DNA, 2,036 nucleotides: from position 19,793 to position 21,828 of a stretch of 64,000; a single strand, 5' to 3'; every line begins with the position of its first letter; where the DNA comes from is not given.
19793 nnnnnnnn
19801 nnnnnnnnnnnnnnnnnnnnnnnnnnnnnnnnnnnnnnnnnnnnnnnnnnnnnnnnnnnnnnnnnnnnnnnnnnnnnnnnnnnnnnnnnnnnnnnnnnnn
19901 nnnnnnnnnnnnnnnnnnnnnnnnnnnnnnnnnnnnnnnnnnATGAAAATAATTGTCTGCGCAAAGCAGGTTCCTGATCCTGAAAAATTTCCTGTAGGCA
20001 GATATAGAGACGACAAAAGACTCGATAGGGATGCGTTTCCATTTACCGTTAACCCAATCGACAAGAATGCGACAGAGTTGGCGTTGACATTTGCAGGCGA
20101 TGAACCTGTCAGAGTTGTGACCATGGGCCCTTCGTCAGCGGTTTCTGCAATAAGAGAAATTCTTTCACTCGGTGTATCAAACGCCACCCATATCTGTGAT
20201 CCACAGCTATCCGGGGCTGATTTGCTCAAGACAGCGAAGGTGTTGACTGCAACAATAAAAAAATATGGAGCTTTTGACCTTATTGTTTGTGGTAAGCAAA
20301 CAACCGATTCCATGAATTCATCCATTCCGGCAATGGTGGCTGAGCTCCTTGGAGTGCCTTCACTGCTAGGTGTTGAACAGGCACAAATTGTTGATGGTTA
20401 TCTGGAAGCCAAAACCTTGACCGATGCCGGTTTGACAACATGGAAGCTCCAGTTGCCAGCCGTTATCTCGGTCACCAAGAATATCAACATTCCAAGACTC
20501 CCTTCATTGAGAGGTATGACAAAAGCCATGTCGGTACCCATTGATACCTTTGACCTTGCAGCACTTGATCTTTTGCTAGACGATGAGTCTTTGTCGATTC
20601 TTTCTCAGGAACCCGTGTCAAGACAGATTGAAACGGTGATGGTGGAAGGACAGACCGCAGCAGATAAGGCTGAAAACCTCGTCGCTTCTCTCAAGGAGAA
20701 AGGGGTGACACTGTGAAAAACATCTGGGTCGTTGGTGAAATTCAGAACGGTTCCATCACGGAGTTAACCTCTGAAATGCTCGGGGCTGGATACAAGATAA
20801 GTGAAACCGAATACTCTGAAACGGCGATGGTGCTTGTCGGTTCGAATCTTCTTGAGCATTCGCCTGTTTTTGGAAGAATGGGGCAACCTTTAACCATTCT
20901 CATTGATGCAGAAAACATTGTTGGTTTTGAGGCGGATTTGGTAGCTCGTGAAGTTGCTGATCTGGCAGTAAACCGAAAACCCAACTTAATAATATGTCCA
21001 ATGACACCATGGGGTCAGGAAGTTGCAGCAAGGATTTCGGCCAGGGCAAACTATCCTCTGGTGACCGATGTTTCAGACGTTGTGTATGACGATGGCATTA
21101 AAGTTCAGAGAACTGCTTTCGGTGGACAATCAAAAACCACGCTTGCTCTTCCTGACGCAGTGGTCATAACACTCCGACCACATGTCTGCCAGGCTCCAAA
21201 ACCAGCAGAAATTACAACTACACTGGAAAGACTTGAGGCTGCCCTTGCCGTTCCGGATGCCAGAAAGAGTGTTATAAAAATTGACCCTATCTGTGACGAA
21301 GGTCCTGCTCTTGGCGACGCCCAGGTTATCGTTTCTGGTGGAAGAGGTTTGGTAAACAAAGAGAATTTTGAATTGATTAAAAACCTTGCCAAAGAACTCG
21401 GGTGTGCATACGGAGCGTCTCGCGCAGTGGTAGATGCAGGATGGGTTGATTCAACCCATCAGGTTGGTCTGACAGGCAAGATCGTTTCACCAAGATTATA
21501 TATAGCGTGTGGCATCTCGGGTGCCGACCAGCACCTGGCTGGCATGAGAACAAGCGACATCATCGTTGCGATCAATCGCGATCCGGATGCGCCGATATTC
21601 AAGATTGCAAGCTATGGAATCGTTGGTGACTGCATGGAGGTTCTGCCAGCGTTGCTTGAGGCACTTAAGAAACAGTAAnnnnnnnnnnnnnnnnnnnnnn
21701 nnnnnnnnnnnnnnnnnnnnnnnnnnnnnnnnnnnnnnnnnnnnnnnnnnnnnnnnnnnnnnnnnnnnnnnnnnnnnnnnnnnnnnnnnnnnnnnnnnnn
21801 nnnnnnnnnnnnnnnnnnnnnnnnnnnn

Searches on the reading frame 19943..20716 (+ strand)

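Call 65: search_protein_families(library=pfam, proteins=[window:19943-20716:+], max_evalue=0.001)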
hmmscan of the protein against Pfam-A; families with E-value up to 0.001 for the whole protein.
window:19943-20716:+ (257 aa): 1 family
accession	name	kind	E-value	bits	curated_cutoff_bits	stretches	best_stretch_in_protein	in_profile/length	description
PF01012.27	ETF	-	4.5e-31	108.5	26.7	1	34-207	11-180/181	Electron transfer flavoprotein domain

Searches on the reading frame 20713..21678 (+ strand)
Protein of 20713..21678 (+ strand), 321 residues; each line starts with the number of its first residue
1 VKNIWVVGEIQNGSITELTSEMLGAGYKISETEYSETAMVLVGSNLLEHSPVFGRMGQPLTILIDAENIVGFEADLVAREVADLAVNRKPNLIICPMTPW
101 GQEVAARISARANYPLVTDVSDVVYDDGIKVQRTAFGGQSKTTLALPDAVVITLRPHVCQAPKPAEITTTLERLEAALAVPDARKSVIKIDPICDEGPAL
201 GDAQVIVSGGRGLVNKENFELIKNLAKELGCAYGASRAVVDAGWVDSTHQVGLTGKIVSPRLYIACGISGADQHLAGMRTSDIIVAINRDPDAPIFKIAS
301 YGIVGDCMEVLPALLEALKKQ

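Call 65: search_protein_families(library=pfam, proteins=[window:20713-21678:+], max_evalue=0.001)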
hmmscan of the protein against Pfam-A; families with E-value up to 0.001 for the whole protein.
window:20713-21678:+ (321 aa): 2 families
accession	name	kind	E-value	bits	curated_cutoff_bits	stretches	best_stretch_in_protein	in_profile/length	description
PF00766.25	ETF_alpha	-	3.6e-35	120.2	27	1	200-279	2-81/81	Electron transfer flavoprotein FAD-binding domain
PF01012.27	ETF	-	2.7e-23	83.1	26.7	1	4-177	1-179/181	Electron transfer flavoprotein domain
